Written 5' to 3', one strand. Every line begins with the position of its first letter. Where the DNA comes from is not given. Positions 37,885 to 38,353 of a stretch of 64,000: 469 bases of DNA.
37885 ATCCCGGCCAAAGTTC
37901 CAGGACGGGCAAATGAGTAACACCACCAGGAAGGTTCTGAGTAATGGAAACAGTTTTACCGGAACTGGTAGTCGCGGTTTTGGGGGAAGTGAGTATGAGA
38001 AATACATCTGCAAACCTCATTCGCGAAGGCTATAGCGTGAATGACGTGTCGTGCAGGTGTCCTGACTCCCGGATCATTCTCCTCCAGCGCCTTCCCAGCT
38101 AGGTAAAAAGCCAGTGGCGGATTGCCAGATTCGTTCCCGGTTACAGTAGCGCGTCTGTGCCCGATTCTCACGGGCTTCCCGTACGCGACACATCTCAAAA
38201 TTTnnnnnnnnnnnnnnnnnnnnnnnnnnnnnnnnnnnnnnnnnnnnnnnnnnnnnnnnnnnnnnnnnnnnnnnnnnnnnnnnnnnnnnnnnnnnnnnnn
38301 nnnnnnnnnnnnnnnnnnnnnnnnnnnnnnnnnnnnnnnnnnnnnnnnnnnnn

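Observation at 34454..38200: Cobalamin riboswitch - TonB-dependent receptor - T9SS-secreted beta-propeller protein: a candidate B12-capture module with a surface-displayed partner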

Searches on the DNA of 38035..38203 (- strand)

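Call 31: build_rna_model(alignment_id=A2)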
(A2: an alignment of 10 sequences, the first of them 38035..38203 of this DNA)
Model R1 built from alignment A2 (10 sequences, 233 columns); structure: RNAalifold consensus.
model positions 181; base pairs 32; branch points 2; effective number of sequences 3.99; information 0.59 bits per position. Calibrated on 0.2 Mb of random sequence (short: E-values are rough).
structure used (alignment columns):
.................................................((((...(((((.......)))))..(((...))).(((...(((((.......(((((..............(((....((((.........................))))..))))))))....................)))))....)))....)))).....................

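Call 32: search_with_rna_model(model_id=R1, sources=[L001, L002, L003, L004, L005, L006, L007, L008, L009, L010, L011, L012, L013, L014, L015, L016, L017, L018, L019, L020, L021, L022, L023, L024, L025, L026, L027, L028, L029, L030, L031, L032, L033, L034, L035, L036, L037, L038, L039, L040, L041, L042, L043, L044, L045, L046, L047, L048, L049, L050, L051, L052, L053, L054, L055, L056, L057, L058, L059, L060, L061, L062, L063, L064, L065, L066, L067, L068, L069, L070, L071, L072, L073, L074, L075, L076, L077, L078, L079, L080, window], max_evalue=0.01)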
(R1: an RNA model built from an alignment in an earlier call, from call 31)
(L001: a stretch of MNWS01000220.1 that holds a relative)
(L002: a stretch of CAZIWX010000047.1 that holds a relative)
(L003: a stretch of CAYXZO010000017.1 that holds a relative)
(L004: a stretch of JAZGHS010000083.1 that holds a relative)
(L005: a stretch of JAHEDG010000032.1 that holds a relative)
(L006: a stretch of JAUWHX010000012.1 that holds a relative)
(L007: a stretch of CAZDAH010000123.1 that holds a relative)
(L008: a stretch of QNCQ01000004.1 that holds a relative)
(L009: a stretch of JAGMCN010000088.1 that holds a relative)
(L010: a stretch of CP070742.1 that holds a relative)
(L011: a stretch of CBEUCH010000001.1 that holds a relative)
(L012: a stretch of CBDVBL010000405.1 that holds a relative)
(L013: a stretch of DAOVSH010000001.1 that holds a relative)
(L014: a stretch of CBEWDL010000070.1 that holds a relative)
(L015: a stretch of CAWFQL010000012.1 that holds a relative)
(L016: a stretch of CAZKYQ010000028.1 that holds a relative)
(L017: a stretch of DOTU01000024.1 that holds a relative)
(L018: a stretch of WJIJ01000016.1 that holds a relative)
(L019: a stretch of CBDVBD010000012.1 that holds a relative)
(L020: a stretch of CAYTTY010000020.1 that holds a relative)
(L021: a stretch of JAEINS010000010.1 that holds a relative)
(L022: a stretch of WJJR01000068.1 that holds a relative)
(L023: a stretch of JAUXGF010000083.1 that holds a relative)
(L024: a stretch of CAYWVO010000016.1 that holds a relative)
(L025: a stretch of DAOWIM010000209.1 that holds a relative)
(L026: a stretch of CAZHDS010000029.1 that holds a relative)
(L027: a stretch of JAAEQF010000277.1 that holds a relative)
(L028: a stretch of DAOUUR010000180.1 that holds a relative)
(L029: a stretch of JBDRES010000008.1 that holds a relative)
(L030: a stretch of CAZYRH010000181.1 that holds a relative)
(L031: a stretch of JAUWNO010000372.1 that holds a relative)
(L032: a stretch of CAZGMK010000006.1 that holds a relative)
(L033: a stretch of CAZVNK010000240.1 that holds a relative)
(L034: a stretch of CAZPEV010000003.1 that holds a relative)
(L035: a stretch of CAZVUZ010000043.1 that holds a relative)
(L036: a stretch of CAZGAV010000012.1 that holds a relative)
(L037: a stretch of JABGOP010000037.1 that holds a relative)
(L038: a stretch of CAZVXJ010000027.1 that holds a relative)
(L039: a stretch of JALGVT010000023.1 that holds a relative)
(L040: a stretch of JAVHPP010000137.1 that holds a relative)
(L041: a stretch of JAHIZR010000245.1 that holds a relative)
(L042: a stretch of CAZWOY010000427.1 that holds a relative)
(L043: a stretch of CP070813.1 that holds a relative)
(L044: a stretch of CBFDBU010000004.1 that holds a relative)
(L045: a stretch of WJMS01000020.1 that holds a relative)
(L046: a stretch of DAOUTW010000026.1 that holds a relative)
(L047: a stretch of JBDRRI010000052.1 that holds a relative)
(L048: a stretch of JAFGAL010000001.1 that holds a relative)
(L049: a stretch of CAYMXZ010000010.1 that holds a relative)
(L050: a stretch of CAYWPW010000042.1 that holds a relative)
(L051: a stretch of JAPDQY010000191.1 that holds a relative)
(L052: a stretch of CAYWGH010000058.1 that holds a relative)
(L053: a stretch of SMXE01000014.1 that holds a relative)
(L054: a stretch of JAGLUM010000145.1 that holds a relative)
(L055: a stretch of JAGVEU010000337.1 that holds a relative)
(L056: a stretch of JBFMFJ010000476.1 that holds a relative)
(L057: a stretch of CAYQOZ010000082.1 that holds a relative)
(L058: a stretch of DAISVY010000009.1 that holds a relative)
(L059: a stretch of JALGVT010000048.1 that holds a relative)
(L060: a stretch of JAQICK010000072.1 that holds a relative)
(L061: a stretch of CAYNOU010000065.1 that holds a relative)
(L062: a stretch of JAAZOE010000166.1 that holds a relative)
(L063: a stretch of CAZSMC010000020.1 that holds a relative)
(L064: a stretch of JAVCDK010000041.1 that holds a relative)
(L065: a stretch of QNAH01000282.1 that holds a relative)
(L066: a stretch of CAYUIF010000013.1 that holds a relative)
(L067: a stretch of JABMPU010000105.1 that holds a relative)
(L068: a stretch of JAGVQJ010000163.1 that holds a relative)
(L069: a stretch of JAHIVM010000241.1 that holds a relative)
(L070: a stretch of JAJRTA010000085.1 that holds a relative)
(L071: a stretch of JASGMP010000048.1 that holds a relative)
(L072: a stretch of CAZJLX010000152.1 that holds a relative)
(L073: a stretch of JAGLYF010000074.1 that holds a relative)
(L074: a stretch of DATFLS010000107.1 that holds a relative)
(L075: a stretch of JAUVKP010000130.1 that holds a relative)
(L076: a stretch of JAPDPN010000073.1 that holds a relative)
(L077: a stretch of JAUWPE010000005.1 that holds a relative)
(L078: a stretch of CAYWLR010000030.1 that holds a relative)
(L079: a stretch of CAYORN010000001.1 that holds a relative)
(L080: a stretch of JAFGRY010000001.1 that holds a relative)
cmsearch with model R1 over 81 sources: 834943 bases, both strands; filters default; matches with E-value up to 0.01: 52.
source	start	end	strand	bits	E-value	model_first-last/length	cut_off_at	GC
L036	3402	3590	+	156.4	7.7e-50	1-181/181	no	0.58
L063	2720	2901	+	147.1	1e-46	1-181/181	no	0.51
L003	3495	3678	+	146.9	1.2e-46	1-181/181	no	0.58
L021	3119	3305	+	145.3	4.3e-46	1-181/181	no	0.42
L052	1980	2168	+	141.9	5.8e-45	1-181/181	no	0.58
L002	3561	3740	+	140.6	1.6e-44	1-181/181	no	0.55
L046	3401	3587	+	137.9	1.3e-43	1-181/181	no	0.57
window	38035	38214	-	137.6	1.6e-43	1-181/181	no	0.55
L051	2368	2555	+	135.2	1e-42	1-181/181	no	0.6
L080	3472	3653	+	129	1.3e-40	1-181/181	no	0.53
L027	3418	3604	+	127.4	4.4e-40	1-181/181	no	0.56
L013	1503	1683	+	126.2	1.1e-39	1-181/181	no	0.51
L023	3329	3543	+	124.4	4.4e-39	1-181/181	no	0.47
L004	3569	3756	+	120.6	8.3e-38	1-181/181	no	0.57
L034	3426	3612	+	118.9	3.1e-37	1-181/181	no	0.6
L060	1814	2024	+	117.3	1.1e-36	1-181/181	no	0.4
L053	249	444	+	112.2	5.6e-35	1-181/181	no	0.53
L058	3309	3491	+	108.3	1.2e-33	1-181/181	no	0.6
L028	1725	1900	+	108.1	1.3e-33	1-181/181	no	0.58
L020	3404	3612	+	107.2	2.7e-33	1-181/181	no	0.62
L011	3534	3712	+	106.5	4.5e-33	1-181/181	no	0.57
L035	980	1164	+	105.4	1e-32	1-181/181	no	0.59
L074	499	684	+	105.1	1.4e-32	1-181/181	no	0.59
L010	3580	3755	+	104.9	1.5e-32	1-181/181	no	0.56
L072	1068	1249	+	104.9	1.5e-32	1-181/181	no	0.5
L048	3289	3467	+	104.5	2.2e-32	1-181/181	no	0.61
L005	3569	3746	+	104.2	2.7e-32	1-181/181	no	0.54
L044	3291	3470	+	103.8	3.6e-32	1-181/181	no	0.63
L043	3599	3773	+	102.4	1.1e-31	1-181/181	no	0.55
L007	1166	1344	+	101.2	2.7e-31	1-181/181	no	0.58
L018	3566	3741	+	100.8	3.6e-31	1-181/181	no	0.51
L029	3338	3517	+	100.6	4.4e-31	1-181/181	no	0.57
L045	3298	3482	+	99.9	7.2e-31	1-181/181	no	0.58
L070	3356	3549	+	99.4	1.1e-30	1-181/181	no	0.58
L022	1036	1244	+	99.2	1.3e-30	1-181/181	no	0.64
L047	3397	3584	+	97.7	4e-30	1-181/181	no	0.53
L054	641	834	+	95.6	2.1e-29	1-181/181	no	0.44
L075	815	996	+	95.4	2.5e-29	1-181/181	no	0.42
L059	5510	5740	+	92.2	2.9e-28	1-181/181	no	0.55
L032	3295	3483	+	90.8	8.3e-28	1-181/181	no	0.61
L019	936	1113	+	90.2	1.4e-27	1-181/181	no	0.54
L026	3268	3449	+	89.8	1.8e-27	1-181/181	no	0.57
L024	3354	3549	+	89.6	2.2e-27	1-181/181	no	0.62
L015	3571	3751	+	88.5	5e-27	1-181/181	no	0.54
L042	265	480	+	83.9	1.8e-25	1-181/181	no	0.53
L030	59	313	+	81.1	1.5e-24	1-181/181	no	0.55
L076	1142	1333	+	75.4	1.3e-22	1-181/181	no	0.57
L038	1270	1403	+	65.7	2.3e-19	1-181/181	no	0.57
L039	1185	1312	+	65.5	2.8e-19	1-181/181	no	0.47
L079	1303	1440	+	64.7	5e-19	1-181/181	no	0.55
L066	1265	1402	+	58.3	6.9e-17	1-181/181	no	0.57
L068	1031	1152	+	53.6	2.7e-15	1-181/181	no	0.47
